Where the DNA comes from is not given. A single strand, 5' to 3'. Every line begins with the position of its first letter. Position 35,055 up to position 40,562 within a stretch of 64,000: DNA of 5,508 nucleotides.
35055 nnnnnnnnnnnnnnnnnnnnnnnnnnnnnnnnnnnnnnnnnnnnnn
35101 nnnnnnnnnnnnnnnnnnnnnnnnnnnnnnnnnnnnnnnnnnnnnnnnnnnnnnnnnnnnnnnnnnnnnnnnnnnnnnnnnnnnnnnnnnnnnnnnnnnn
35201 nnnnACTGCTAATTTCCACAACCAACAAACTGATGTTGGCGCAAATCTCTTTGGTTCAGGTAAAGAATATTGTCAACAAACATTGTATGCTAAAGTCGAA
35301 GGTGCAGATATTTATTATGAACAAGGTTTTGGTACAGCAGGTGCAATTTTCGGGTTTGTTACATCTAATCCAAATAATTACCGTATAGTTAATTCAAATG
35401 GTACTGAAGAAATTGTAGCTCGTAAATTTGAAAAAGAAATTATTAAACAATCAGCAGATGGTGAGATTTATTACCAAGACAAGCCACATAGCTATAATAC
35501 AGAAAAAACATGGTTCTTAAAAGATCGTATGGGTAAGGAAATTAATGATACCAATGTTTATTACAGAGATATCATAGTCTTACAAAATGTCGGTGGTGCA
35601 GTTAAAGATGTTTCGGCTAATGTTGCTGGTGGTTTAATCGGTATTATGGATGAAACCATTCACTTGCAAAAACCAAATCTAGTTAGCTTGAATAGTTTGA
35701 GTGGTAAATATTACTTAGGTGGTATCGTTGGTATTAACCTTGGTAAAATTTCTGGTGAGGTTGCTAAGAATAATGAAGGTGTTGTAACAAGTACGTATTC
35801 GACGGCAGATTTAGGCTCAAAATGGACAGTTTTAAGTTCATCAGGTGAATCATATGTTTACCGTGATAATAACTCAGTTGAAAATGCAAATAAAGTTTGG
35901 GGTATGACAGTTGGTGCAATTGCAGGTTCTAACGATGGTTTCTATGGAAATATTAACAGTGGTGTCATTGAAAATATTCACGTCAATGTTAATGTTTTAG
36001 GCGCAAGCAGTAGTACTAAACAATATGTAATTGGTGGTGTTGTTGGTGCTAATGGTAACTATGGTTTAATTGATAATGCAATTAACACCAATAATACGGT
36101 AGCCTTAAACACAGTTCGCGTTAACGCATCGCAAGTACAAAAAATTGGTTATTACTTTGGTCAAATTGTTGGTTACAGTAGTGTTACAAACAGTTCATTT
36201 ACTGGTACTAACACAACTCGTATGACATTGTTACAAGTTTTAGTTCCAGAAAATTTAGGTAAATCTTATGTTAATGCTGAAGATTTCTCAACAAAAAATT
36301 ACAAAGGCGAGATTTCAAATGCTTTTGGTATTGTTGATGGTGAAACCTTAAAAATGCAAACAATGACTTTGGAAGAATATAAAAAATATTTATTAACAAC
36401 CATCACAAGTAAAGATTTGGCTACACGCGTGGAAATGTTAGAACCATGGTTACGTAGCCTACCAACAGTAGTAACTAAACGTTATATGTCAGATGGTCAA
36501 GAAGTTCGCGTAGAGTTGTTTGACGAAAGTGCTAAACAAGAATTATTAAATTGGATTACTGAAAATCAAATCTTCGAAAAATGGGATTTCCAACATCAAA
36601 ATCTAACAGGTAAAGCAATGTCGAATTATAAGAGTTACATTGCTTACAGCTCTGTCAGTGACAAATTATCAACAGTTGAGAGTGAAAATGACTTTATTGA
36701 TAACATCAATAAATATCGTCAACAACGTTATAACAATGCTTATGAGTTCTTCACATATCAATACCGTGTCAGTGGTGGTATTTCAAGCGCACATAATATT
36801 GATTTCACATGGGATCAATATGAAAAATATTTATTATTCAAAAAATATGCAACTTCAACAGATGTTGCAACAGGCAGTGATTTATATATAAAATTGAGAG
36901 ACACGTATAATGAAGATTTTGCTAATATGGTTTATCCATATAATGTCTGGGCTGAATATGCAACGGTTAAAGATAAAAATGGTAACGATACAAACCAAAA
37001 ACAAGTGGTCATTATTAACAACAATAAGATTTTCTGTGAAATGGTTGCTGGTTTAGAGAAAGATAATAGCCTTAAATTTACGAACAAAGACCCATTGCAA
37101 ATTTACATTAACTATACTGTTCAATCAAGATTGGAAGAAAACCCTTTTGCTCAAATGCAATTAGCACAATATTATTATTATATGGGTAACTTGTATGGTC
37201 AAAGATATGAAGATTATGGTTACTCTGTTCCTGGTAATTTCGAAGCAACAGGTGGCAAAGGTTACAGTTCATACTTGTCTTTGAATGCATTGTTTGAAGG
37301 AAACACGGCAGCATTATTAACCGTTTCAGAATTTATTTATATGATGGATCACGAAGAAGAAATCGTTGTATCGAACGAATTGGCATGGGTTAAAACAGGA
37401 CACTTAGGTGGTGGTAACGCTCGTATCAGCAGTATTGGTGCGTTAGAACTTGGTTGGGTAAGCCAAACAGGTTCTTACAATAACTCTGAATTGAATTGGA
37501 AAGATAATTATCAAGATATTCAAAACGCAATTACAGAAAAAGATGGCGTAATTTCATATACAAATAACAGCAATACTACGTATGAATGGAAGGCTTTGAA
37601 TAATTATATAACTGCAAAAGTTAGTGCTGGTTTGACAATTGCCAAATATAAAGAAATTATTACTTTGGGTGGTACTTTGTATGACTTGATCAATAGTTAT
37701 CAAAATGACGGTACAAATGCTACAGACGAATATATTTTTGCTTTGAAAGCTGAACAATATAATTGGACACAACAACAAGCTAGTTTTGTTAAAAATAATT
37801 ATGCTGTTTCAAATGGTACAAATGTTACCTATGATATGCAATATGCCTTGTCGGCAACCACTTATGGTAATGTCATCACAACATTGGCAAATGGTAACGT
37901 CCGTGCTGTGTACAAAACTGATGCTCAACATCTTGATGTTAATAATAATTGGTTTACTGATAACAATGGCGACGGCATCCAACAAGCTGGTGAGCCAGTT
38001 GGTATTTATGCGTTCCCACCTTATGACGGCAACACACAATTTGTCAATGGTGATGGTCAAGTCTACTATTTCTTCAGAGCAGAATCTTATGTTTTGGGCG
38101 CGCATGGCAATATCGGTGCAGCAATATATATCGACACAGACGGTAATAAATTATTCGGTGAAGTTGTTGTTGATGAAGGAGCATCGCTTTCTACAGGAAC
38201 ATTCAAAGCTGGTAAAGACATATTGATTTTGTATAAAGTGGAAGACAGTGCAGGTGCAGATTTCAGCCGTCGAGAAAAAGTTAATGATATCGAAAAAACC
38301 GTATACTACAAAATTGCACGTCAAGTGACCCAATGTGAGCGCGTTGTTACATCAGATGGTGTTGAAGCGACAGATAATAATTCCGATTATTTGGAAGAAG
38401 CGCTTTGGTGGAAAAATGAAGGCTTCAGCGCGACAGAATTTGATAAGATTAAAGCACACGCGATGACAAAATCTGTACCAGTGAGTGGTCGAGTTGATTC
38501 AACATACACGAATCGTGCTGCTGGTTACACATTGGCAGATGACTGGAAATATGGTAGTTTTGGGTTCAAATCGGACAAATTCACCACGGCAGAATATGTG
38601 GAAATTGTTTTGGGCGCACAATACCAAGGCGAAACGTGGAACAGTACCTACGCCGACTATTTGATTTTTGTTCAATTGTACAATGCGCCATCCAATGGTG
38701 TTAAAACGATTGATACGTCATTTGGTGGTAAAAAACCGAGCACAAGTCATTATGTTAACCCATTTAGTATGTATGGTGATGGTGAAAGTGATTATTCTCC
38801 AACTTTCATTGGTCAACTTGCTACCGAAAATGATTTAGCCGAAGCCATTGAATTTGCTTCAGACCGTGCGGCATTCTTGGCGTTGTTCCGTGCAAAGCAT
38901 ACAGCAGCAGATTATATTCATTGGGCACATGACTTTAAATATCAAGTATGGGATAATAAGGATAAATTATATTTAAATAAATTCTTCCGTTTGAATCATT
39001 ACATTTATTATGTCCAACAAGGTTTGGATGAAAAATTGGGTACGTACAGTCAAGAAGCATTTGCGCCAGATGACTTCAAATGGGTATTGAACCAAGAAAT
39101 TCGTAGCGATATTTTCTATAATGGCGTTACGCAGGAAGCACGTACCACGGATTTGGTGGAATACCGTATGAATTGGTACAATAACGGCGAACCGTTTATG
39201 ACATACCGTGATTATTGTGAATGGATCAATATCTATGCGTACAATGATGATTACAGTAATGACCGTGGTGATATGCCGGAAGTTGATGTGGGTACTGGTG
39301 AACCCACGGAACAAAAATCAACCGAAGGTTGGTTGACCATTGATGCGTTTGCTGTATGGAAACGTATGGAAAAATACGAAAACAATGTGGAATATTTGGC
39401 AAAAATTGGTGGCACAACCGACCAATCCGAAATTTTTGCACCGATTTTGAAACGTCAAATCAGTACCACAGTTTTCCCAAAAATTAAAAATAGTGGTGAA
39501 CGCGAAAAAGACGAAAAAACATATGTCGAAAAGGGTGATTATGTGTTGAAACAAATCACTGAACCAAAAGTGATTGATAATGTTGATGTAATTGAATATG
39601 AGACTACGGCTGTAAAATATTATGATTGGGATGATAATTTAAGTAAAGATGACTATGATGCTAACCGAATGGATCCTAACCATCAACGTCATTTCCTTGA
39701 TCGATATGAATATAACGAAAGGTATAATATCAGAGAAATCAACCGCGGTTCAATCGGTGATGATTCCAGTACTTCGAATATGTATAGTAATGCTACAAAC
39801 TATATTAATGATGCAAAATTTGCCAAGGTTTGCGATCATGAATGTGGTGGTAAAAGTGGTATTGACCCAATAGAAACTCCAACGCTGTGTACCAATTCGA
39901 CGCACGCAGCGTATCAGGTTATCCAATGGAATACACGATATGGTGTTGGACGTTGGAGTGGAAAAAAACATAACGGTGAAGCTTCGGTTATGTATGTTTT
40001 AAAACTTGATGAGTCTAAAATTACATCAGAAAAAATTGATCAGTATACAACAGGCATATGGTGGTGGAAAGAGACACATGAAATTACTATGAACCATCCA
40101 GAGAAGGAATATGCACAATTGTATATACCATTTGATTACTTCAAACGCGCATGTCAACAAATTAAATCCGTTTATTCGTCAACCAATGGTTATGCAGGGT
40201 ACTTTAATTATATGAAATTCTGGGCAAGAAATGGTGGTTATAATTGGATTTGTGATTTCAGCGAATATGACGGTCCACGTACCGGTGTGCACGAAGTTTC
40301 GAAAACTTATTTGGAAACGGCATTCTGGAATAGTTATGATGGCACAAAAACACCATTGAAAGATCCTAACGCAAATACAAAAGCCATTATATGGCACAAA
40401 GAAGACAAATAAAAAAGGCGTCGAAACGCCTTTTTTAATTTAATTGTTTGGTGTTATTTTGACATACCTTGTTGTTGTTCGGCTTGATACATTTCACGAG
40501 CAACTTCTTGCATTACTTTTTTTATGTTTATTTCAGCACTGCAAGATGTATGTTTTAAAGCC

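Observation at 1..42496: A 42-kb surface-architecture locus built around giant membrane-tethered proteins: candidate undescribed assembly or export system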

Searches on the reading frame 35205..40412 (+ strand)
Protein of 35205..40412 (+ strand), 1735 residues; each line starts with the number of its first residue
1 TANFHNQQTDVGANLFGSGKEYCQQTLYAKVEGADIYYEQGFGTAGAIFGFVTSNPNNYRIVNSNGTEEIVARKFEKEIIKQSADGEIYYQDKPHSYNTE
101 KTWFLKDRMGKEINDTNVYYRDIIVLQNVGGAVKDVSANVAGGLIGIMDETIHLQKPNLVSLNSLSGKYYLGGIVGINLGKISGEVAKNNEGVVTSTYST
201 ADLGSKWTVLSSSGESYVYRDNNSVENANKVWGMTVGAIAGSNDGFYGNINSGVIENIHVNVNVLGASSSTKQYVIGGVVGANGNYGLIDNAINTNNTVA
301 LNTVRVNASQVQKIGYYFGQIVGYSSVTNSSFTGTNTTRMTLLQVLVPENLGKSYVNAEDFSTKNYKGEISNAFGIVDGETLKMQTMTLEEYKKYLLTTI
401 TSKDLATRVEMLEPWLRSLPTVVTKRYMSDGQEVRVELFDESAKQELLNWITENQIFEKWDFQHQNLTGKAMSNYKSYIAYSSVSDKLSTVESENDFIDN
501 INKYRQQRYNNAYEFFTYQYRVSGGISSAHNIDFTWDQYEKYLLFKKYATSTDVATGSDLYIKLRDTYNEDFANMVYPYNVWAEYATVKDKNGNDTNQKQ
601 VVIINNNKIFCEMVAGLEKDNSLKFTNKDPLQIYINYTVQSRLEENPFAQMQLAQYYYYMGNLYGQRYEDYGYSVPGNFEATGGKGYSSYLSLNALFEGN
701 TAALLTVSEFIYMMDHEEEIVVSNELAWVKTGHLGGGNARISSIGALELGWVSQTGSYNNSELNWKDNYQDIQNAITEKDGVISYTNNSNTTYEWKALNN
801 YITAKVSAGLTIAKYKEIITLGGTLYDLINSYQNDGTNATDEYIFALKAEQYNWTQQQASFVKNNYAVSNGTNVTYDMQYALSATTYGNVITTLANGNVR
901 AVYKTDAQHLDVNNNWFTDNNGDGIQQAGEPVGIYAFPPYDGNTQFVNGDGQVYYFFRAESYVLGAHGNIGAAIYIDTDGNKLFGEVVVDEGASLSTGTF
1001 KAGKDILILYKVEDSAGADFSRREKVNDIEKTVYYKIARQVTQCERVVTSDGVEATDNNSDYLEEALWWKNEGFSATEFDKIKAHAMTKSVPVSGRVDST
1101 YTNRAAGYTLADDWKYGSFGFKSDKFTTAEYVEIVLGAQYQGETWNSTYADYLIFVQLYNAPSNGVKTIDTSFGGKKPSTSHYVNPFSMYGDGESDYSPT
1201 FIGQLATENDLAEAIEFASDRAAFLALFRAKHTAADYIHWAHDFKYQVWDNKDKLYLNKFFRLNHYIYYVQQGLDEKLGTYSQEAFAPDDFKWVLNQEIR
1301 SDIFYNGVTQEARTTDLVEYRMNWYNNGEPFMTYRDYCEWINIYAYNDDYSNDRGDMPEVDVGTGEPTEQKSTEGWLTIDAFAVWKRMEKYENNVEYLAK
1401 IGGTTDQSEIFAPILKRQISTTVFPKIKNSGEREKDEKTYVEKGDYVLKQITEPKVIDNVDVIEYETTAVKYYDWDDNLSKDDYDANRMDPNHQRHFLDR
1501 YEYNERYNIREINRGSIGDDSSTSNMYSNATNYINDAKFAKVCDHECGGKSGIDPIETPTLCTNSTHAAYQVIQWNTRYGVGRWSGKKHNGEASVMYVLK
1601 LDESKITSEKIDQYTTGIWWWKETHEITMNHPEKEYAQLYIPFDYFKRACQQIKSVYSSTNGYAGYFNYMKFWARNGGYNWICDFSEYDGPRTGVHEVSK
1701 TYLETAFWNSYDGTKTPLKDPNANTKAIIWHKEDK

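Call 6: search_protein_families(library=pfam, proteins=[window:35205-40412:+], max_evalue=0.1)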
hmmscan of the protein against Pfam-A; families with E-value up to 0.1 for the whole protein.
window:35205-40412:+ (1735 aa): 1 family
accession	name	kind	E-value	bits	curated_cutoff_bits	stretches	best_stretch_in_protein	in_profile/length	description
PF05383.23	La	-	0.038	14.3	37.1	0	1371-1399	26-54/59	La domain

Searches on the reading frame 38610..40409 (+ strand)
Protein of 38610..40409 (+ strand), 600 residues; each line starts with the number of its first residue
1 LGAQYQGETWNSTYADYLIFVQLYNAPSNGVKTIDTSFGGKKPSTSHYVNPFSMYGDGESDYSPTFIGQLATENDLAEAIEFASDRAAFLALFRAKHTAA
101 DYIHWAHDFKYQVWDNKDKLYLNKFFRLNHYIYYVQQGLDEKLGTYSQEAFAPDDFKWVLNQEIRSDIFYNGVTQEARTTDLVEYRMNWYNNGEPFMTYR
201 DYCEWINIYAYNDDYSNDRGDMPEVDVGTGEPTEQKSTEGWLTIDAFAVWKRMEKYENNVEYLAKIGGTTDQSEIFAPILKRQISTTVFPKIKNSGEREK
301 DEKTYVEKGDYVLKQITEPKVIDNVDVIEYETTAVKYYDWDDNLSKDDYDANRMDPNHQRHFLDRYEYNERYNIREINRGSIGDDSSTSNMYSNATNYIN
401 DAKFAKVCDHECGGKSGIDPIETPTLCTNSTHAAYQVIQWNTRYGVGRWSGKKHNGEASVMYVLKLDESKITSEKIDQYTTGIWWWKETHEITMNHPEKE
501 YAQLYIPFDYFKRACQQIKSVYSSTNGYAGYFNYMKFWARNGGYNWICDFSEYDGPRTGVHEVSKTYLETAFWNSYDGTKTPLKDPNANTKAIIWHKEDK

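Call 93: search_solved_structures(query=window:38610-40409:+, max_evalue=1)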
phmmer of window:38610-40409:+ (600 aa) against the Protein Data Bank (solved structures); distinct sequences matched with E-value up to 1: 0.
